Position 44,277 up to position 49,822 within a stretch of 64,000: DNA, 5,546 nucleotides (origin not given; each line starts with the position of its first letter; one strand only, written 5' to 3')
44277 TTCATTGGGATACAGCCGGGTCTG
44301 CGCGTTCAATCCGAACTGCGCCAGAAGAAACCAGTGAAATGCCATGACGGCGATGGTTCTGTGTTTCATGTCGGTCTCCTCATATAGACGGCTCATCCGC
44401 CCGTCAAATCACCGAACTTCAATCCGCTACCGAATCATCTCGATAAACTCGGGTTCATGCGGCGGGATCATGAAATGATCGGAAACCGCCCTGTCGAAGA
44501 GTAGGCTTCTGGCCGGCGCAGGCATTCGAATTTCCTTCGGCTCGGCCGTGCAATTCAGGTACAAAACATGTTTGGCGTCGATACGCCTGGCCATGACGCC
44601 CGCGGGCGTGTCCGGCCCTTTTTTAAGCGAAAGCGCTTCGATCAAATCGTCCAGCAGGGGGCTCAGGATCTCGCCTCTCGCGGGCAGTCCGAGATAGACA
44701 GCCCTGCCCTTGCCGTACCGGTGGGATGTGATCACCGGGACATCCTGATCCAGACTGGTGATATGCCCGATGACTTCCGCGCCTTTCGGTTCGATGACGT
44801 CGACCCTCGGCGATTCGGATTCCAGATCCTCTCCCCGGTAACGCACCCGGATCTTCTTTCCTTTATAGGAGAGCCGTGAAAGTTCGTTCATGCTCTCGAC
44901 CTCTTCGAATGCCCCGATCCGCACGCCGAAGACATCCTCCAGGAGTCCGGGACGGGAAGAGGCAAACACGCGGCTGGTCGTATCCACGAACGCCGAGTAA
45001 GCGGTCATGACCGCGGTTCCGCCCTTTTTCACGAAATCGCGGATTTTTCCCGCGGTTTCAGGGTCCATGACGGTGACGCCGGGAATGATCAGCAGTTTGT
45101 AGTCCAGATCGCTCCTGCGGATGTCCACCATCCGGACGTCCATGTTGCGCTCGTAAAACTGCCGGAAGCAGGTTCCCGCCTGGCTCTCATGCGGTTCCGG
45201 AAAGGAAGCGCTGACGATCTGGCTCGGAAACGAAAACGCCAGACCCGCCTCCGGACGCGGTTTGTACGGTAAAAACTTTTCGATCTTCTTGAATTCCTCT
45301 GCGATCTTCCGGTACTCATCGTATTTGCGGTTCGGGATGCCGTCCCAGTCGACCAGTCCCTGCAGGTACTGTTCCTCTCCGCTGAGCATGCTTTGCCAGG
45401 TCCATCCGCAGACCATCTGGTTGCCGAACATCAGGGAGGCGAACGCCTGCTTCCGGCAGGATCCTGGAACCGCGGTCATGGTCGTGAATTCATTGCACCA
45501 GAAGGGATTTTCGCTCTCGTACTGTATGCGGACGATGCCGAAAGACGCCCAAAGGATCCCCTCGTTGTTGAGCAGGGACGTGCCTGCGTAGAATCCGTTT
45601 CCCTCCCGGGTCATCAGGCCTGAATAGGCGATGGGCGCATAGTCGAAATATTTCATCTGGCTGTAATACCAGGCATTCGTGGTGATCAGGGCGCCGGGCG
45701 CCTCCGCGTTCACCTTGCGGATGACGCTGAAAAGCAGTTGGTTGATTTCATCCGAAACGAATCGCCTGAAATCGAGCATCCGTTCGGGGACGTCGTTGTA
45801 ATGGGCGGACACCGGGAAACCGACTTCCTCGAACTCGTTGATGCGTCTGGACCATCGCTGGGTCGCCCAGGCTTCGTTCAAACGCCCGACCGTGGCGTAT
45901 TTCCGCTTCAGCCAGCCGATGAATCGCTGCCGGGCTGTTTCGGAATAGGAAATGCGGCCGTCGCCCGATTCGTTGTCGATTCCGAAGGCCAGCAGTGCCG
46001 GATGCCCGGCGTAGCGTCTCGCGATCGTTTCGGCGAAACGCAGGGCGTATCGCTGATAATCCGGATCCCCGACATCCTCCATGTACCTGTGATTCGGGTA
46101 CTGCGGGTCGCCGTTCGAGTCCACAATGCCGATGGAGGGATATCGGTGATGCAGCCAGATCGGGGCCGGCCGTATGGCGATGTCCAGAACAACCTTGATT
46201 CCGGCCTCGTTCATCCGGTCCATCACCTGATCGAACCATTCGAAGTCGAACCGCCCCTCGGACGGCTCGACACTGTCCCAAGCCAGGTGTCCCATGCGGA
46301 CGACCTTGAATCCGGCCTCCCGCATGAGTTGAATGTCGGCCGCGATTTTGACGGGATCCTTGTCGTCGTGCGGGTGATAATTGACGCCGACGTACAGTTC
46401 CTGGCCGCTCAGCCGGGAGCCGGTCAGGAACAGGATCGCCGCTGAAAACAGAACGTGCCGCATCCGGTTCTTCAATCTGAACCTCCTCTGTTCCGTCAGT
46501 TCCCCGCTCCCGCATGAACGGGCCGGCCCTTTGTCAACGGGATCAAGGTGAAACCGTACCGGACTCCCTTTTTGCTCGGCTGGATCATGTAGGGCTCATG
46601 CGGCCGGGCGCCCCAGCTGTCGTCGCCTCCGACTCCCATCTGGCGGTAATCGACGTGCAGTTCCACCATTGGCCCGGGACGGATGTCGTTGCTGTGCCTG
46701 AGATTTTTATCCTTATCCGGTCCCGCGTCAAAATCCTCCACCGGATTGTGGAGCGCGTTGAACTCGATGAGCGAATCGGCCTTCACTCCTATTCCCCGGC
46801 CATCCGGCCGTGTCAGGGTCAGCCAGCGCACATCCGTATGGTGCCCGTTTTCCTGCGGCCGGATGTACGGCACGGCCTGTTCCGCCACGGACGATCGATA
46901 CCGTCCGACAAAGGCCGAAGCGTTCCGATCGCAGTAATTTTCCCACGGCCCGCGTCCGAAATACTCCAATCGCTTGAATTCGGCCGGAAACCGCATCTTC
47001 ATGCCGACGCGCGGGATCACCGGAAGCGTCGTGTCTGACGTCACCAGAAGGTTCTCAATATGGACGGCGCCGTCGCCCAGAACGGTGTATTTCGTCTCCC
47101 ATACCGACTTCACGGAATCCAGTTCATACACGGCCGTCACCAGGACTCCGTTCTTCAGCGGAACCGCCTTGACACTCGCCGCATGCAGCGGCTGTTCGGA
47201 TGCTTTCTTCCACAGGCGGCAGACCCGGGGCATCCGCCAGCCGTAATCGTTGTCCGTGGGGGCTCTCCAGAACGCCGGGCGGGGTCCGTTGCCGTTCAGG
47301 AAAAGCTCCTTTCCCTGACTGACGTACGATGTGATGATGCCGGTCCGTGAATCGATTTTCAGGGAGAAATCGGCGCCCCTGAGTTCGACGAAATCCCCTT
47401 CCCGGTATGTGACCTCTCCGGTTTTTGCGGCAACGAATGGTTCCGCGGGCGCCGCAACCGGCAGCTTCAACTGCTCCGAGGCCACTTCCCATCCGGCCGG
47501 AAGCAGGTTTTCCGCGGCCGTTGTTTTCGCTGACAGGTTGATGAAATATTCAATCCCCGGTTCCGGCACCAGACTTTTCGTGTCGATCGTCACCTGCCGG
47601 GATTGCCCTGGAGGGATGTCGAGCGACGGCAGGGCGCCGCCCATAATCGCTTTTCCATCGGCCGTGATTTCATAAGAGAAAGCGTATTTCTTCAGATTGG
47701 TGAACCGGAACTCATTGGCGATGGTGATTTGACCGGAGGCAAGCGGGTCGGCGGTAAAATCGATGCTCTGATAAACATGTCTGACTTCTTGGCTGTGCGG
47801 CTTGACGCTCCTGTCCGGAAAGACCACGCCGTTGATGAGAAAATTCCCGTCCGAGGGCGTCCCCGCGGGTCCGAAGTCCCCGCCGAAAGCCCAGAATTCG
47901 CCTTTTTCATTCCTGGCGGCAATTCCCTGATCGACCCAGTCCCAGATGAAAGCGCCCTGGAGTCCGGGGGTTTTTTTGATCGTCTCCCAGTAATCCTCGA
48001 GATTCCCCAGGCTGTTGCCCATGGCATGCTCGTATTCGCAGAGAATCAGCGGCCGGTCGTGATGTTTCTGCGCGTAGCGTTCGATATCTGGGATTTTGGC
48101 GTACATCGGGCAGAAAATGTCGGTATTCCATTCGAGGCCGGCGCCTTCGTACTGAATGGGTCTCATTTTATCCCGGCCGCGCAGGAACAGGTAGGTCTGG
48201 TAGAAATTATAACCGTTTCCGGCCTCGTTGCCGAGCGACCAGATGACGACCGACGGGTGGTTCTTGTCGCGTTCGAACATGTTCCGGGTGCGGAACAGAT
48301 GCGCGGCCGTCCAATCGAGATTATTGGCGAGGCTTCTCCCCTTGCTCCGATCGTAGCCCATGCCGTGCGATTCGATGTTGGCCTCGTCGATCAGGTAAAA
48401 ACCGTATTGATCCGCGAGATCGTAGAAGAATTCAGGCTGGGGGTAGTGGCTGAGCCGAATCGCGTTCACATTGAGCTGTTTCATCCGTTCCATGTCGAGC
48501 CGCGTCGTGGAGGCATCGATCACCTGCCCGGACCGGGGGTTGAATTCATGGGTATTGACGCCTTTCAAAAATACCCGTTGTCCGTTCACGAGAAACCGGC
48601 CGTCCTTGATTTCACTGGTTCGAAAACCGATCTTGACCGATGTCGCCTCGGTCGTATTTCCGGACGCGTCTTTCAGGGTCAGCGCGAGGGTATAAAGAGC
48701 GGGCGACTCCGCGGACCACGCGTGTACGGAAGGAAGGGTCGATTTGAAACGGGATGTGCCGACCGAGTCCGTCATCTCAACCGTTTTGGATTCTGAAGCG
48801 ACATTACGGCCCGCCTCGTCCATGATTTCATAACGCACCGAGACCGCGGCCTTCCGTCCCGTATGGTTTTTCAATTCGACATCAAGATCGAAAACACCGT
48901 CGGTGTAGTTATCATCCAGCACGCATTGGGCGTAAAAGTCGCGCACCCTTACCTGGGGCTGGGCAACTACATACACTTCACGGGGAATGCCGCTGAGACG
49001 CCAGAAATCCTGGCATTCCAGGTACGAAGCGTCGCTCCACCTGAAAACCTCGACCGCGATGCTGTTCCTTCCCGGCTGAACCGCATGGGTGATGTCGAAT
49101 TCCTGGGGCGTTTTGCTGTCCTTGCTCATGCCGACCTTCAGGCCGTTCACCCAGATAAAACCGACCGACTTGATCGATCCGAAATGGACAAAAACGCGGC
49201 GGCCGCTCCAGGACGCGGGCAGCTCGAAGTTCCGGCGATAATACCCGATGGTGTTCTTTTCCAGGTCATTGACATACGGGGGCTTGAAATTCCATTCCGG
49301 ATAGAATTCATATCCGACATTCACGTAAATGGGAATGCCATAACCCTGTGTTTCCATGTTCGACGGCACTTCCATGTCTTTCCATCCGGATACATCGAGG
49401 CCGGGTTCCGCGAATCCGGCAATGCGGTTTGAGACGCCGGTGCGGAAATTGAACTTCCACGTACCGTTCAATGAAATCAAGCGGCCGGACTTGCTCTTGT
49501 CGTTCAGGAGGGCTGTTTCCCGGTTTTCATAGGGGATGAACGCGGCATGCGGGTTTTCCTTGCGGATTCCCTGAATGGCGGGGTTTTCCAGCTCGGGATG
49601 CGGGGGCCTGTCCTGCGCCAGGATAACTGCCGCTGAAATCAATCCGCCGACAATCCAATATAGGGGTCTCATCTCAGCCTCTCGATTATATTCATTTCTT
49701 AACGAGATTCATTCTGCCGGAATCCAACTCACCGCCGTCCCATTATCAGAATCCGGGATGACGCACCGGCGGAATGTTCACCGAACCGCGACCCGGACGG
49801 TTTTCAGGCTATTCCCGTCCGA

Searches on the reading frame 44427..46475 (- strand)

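Call 72: search_protein_families(library=pfam, proteins=[window:44427-46475:-], max_evalue=0.00001)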
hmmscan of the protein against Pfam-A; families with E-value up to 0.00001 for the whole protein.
window:44427-46475:- (682 aa): 2 families
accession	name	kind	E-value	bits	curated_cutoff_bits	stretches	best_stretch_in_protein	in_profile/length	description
PF02449.21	Glyco_hydro_42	-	3.1e-71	241.1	21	1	42-398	10-376/376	Beta-galactosidase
PF08532.16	Glyco_hydro_42M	-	5.7e-30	104.8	25.8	1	429-617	28-206/207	Beta-galactosidase trimerisation domain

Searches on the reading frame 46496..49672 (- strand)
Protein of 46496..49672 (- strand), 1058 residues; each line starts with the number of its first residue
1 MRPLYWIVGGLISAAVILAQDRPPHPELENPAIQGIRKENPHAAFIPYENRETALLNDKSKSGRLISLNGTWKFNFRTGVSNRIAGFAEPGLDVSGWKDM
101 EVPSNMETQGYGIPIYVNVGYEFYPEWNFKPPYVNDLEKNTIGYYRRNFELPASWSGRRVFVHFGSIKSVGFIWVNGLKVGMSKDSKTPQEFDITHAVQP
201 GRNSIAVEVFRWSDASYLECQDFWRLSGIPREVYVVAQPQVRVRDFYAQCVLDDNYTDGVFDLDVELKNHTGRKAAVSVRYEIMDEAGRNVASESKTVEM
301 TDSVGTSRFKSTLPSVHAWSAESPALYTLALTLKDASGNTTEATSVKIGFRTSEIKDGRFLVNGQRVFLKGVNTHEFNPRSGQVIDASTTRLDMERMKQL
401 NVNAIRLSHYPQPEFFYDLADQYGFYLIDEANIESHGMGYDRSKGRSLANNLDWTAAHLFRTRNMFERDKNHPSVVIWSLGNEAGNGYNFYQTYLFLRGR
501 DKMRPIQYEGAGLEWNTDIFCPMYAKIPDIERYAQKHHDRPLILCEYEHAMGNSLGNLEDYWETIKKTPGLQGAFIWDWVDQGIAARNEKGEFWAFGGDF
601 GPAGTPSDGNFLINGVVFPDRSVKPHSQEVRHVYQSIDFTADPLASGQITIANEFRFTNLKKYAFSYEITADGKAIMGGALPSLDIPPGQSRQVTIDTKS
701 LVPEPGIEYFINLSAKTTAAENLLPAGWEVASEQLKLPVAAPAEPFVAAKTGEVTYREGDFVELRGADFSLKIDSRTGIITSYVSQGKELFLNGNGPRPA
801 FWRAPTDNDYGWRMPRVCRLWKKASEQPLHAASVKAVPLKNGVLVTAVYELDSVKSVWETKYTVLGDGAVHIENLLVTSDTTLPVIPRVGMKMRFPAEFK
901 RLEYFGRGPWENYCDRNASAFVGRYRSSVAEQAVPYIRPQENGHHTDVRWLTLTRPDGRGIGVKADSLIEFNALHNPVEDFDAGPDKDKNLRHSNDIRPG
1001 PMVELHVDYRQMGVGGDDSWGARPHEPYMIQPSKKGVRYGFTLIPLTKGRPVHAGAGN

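Call 73: search_protein_families(library=pfam, proteins=[window:46496-49672:-], max_evalue=0.00001)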
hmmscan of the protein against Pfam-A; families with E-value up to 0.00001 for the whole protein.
window:46496-49672:- (1058 aa): 6 families
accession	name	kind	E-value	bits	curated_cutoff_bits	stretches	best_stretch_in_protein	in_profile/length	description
PF02836.23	Glyco_hydro_2_C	-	1.6e-88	297.2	21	1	354-638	2-301/302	Glycosyl hydrolases family 2, TIM barrel domain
PF02929.23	Bgal_small_N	-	4e-72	243.3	25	1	766-1043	2-248/248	Beta galactosidase small chain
PF02837.24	Glyco_hydro_2_N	-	1.5e-31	110.1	28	1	66-239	2-169/169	Glycosyl hydrolases family 2, sugar binding domain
PF16353.11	LacZ_4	-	7.9e-22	77.8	27.3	1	649-738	1-87/87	Beta-galactosidase, domain 4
PF00703.27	Glyco_hydro_2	-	1.2e-18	68.3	23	1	241-351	1-109/109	Glycosyl hydrolases family 2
PF22666.2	Glyco_hydro_2_N2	-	3.3e-06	27.7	27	1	144-209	51-117/167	Glycosyl hydrolase 2 galactose-binding domain-like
